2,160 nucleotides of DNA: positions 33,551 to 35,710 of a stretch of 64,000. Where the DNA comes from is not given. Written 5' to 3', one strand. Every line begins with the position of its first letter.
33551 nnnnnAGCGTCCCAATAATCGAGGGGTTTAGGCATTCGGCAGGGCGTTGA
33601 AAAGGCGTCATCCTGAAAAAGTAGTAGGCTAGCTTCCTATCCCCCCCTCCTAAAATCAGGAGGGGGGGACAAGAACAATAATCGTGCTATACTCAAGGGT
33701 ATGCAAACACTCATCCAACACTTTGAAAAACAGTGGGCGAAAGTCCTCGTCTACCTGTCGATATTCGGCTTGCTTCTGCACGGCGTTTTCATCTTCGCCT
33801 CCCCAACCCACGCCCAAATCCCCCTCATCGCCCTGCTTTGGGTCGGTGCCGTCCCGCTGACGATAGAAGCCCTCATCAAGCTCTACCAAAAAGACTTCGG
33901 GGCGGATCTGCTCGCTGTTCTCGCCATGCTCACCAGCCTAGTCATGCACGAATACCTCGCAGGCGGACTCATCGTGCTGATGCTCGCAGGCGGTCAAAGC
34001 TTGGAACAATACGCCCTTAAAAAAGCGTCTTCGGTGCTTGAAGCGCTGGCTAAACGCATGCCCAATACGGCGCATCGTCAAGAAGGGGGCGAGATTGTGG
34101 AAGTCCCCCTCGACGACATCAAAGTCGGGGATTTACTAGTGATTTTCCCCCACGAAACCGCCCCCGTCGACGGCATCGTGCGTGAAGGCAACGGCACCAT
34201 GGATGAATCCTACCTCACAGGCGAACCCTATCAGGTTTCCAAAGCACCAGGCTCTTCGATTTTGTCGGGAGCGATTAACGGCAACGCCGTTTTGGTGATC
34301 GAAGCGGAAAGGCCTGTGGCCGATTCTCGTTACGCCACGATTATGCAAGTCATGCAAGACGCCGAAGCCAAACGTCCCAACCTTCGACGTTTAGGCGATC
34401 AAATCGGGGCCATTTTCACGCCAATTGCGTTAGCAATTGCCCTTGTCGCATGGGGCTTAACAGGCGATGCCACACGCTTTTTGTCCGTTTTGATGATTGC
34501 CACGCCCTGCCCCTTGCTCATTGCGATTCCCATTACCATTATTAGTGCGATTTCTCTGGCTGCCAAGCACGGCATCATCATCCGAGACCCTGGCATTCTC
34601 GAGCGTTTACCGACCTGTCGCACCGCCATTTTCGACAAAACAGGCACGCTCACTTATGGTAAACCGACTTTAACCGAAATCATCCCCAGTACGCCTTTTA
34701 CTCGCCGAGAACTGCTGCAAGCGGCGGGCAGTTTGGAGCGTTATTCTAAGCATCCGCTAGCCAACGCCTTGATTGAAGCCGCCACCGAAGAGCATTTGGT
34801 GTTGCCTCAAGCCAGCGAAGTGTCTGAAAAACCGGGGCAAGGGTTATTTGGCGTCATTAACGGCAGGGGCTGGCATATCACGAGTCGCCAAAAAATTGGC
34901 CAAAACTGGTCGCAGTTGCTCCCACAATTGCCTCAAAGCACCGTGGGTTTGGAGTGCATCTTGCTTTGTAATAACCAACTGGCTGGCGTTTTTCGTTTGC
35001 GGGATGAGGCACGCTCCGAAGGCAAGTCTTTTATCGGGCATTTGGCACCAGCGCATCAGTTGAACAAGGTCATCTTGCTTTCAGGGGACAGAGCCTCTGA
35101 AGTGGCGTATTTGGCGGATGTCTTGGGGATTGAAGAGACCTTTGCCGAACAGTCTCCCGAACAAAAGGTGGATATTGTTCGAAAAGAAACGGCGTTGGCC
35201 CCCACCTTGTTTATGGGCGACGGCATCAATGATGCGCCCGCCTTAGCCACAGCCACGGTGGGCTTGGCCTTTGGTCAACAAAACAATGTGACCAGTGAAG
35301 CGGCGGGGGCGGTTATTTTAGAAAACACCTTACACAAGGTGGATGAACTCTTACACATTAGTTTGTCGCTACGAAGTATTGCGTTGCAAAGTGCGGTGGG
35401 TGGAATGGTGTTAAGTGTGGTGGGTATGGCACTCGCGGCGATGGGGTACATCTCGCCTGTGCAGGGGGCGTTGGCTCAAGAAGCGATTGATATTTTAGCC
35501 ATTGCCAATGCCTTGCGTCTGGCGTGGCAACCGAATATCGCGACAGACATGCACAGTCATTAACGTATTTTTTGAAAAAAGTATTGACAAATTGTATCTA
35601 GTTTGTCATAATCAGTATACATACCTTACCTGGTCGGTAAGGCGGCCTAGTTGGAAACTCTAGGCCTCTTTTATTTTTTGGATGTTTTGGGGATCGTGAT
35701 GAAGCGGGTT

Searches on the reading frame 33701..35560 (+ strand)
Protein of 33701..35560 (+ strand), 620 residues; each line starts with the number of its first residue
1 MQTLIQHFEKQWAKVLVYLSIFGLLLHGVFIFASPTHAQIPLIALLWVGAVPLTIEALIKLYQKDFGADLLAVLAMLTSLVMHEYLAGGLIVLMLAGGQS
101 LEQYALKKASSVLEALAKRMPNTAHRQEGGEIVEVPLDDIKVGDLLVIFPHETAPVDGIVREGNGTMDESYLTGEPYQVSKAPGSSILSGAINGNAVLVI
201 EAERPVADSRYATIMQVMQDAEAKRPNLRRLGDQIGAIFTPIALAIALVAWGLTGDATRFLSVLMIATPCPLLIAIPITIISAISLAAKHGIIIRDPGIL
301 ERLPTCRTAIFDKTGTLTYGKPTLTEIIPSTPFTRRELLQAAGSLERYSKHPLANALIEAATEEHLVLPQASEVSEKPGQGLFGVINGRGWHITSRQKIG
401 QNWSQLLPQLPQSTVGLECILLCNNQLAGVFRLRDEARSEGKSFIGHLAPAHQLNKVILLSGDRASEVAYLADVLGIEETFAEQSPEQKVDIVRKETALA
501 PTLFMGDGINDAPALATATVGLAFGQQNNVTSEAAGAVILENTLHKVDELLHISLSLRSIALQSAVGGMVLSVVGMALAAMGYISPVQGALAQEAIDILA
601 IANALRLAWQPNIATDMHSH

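Call 37: search_protein_families(library=pfam, proteins=[window:33701-35560:+], max_evalue=0.001)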
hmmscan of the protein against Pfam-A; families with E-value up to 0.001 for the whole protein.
window:33701-35560:+ (620 aa): 2 families
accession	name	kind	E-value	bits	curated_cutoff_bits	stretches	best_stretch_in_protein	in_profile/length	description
PF00122.25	E1-E2_ATPase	-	3.4e-39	134.7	28.1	1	120-290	3-181/181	E1-E2 ATPase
PF00702.32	Hydrolase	-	1.5e-20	74.8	26.4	1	307-518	2-190/191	haloacid dehalogenase-like hydrolase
